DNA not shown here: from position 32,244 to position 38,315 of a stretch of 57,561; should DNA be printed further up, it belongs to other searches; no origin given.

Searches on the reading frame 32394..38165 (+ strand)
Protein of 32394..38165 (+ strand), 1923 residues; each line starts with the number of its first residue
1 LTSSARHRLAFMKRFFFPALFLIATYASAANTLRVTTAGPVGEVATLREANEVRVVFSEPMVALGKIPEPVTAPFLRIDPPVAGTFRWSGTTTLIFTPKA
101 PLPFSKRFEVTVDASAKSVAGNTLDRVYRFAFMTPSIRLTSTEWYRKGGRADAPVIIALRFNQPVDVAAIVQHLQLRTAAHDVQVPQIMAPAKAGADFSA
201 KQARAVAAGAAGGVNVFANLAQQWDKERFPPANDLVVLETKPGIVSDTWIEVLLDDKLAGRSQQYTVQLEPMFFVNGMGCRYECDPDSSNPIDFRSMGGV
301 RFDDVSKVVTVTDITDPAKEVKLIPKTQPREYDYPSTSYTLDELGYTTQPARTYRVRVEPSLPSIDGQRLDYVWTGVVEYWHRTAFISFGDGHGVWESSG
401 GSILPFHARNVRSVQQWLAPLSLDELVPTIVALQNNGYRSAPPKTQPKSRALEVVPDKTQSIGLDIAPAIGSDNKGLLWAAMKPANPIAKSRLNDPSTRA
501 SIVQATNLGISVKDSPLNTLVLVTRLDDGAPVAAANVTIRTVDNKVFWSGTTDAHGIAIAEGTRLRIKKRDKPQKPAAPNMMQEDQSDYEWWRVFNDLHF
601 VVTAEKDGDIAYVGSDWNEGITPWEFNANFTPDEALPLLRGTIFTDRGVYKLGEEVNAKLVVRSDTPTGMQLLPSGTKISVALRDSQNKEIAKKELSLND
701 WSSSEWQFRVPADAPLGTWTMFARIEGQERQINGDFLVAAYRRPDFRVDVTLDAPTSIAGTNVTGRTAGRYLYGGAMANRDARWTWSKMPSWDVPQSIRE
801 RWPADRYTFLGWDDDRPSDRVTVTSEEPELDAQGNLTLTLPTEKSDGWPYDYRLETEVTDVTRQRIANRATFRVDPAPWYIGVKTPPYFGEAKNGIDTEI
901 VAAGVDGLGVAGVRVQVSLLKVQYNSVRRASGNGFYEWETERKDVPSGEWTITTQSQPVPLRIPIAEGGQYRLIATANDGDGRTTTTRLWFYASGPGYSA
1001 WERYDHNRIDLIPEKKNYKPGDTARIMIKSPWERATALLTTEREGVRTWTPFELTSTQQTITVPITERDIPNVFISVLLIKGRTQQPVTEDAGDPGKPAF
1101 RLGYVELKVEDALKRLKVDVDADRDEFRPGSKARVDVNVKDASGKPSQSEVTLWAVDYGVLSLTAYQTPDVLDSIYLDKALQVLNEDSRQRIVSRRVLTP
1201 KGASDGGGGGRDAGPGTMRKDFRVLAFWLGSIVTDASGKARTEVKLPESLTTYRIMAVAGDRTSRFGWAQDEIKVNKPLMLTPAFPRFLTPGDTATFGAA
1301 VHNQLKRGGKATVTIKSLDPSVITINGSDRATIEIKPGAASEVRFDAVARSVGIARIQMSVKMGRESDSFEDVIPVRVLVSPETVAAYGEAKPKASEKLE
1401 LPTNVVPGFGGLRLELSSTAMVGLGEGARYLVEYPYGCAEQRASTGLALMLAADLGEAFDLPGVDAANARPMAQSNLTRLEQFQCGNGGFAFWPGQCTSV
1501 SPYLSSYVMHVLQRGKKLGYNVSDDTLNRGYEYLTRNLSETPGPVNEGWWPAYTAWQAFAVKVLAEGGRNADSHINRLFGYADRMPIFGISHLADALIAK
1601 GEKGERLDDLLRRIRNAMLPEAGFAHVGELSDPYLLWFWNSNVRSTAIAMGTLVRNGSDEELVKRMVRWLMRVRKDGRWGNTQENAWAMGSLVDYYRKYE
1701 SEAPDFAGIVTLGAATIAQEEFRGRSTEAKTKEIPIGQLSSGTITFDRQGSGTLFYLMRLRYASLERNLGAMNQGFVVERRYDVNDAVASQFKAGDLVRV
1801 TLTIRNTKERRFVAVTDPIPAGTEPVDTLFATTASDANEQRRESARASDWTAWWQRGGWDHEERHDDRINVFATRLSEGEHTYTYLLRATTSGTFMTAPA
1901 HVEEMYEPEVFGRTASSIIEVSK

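Call 7: search_protein_families(library=ncbifam, proteins=[window:32394-38165:+])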
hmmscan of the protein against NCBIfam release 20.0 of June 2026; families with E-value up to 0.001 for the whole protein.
window:32394-38165:+ (1923 aa): 0 families

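Call 66: search_protein_families(library=pfam, proteins=[window:32427-38162:+])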
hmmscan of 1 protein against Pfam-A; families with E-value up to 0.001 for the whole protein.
window:32427-38162:+ (1912 aa): 7 families
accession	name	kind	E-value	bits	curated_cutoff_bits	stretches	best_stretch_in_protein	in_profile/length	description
PF17973.7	bMG10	-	7.7e-34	117.1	26.2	1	1764-1898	1-131/131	Bacterial Alpha-2-macroglobulin MG10 domain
PF07703.20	A2M_BRD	-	1.8e-20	74.1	22.7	1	998-1152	1-140/140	Alpha-2-macroglobulin bait region domain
PF00207.28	A2M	-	1.7e-19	69.9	21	1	1215-1303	2-91/92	Alpha-2-macroglobulin family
PF01835.25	MG2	-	7.9e-16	58.6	32.8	1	631-727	3-96/96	MG2 domain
PF11974.14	bMG3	-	2.5e-15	56.7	34.9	1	494-616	1-97/103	Bacterial alpha-2-macroglobulin MG3 domain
PF13205.12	Big_5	-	2.4e-08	35.1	23.6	1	23-123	6-105/105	Bacterial Ig-like domain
PF07678.20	TED_complement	-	0.00032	20.4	22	0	1414-1524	16-124/312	A-macroglobulin TED domain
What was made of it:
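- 32427..38165 (+): Bacterial alpha-2-macroglobulin gene. Its stop codon overlaps the pbpC start by 4 nt, so it is the operon partner. It served as the internal control for repeat density. Pfam domains bMG10, A2M_BRD, A2M, MG2 and bMG3 (call 66).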
